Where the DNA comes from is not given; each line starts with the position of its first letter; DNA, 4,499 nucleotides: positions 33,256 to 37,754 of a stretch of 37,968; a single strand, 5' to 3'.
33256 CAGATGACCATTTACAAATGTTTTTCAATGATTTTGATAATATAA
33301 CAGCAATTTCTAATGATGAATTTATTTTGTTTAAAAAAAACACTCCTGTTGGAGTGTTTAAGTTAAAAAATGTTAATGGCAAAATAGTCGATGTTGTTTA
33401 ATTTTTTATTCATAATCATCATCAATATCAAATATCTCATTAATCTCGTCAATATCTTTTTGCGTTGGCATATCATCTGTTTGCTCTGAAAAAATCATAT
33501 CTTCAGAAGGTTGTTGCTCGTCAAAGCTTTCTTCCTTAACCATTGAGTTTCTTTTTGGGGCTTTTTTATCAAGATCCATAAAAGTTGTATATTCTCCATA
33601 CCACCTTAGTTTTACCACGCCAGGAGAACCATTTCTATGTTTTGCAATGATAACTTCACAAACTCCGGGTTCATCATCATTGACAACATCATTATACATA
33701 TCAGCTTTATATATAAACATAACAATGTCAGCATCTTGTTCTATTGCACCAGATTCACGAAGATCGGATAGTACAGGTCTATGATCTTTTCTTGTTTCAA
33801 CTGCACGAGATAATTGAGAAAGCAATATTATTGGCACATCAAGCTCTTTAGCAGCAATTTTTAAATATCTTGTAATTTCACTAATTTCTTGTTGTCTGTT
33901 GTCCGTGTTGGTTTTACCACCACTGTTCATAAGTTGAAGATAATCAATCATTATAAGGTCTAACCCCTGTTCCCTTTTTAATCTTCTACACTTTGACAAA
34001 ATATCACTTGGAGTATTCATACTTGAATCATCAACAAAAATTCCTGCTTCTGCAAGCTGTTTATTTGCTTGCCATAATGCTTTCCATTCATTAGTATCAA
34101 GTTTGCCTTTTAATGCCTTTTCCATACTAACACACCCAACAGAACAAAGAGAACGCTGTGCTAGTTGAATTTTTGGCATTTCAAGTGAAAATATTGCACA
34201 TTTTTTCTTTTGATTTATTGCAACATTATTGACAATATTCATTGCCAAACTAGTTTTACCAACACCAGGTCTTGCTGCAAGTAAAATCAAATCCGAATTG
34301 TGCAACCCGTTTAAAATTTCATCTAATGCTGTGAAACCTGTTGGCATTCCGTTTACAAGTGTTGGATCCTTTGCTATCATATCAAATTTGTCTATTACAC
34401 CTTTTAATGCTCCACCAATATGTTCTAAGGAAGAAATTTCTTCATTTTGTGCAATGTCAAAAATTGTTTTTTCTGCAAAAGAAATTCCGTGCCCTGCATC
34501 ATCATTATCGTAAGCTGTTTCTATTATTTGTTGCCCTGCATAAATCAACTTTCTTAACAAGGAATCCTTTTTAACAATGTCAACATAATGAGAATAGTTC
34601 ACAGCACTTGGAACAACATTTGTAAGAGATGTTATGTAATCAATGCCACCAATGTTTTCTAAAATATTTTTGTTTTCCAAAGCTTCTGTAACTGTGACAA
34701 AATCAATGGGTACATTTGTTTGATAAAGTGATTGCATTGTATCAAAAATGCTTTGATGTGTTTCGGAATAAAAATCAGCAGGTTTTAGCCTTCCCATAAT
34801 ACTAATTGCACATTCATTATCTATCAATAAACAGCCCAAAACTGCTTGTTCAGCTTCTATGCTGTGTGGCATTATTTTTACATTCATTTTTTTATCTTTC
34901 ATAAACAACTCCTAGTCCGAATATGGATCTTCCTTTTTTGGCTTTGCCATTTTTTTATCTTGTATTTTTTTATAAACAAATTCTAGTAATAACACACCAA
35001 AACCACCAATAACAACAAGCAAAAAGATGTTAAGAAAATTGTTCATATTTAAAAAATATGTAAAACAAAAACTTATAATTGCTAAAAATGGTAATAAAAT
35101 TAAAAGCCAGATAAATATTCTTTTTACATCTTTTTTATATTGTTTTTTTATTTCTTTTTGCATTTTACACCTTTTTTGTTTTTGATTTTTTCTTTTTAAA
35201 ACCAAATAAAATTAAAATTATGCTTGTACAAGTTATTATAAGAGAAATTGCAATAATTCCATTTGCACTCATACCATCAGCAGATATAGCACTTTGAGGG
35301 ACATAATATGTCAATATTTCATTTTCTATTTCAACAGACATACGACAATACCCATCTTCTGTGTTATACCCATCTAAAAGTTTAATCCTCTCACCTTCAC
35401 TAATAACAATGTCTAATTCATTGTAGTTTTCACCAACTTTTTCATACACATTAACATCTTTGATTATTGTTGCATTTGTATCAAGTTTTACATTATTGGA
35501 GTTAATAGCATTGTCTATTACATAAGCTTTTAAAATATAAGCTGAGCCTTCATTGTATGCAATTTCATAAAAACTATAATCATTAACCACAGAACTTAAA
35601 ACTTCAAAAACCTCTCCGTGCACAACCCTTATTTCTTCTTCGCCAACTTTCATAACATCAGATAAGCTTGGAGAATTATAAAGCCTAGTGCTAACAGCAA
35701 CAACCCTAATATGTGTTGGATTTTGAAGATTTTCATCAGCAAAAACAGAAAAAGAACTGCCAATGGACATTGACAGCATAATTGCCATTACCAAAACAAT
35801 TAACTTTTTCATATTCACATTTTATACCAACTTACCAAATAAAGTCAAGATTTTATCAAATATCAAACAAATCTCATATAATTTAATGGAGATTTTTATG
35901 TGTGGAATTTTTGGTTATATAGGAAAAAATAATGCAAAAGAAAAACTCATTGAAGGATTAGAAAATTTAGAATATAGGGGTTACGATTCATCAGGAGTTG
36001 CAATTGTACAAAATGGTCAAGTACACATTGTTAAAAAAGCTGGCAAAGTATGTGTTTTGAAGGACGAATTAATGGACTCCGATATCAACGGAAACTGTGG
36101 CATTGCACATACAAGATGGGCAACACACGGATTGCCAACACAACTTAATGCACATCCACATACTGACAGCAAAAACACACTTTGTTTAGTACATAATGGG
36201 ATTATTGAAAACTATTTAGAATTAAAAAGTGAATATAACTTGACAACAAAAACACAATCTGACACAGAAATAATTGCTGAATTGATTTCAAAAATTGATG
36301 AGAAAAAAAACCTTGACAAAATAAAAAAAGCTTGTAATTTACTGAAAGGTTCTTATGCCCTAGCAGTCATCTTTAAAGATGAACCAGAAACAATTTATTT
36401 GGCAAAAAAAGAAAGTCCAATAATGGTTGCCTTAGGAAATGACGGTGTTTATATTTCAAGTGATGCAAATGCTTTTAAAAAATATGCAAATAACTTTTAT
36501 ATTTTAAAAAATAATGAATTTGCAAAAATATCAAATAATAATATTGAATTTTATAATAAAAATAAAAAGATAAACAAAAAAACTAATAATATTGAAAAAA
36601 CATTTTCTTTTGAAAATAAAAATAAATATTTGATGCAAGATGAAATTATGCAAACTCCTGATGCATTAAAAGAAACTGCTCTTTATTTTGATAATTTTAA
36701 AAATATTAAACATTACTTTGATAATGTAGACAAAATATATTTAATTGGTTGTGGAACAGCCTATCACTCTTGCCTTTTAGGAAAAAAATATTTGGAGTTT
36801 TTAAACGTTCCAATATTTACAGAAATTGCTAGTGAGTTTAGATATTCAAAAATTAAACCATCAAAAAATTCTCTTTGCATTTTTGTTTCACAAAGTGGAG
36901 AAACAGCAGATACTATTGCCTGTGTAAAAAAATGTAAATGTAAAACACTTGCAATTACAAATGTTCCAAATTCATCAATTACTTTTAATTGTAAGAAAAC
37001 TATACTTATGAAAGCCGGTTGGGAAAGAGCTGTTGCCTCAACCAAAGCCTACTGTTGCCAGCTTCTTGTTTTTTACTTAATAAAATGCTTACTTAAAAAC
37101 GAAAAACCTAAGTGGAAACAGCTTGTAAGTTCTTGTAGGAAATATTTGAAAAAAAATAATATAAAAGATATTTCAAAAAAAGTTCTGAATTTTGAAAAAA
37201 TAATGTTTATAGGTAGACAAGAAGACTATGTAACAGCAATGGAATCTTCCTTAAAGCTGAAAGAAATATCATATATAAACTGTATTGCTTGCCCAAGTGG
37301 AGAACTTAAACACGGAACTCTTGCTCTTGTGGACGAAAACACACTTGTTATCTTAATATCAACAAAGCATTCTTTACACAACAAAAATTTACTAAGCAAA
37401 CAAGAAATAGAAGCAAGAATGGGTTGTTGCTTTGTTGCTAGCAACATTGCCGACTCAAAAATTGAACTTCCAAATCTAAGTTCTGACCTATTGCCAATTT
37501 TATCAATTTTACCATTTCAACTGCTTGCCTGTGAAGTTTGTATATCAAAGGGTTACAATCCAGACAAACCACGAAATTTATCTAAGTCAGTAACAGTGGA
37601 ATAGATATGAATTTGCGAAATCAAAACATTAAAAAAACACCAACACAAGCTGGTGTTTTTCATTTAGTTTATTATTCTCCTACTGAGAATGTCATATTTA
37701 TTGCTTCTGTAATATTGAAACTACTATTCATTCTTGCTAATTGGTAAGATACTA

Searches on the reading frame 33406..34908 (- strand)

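Call 16: search_protein_families(library=pfam, proteins=[window:33406-34908:-], max_evalue=0.00001)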
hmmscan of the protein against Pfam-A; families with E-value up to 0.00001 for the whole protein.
window:33406-34908:- (500 aa): 3 families
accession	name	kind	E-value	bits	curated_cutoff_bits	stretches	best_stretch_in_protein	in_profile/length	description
PF03796.21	DnaB_C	-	1.5e-101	339.5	27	1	187-444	1-254/255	DnaB-like helicase C terminal domain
PF00772.26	DnaB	-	2.8e-35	120.9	23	1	13-113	2-102/103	DnaB-like helicase N terminal domain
PF13481.12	AAA_25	-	2.6e-09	37.4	27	1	183-365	10-189/195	AAA domain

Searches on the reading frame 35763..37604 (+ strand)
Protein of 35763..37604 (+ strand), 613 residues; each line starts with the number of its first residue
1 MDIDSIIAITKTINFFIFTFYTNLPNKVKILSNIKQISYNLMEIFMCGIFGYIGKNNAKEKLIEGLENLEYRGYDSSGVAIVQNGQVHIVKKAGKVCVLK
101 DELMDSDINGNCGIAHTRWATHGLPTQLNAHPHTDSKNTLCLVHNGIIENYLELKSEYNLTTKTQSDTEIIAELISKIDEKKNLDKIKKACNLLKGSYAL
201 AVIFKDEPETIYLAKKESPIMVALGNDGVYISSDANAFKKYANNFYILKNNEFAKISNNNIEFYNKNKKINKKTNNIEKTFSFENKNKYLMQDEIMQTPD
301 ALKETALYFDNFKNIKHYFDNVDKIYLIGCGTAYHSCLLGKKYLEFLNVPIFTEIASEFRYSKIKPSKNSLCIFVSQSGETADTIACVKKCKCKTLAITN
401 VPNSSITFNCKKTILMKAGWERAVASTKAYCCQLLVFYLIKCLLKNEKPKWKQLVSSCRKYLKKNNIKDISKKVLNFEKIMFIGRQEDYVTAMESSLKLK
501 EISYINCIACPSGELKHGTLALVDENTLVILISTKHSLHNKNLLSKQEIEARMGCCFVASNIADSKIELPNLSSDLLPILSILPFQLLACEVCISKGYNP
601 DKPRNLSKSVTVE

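Call 16: search_protein_families(library=pfam, proteins=[window:35763-37604:+], max_evalue=0.00001)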
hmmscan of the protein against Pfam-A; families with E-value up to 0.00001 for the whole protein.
window:35763-37604:+ (613 aa): 3 families
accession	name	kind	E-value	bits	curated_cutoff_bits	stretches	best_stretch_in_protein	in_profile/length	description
PF01380.27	SIS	-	3.6e-33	114.6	25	2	321-439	4-127/131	SIS domain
PF13522.11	GATase_6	-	3.4e-18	66.3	27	1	109-233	9-129/130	Glutamine amidotransferase domain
PF13537.11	GATase_7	-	2.3e-12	47.5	25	1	129-239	12-122/123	Glutamine amidotransferase domain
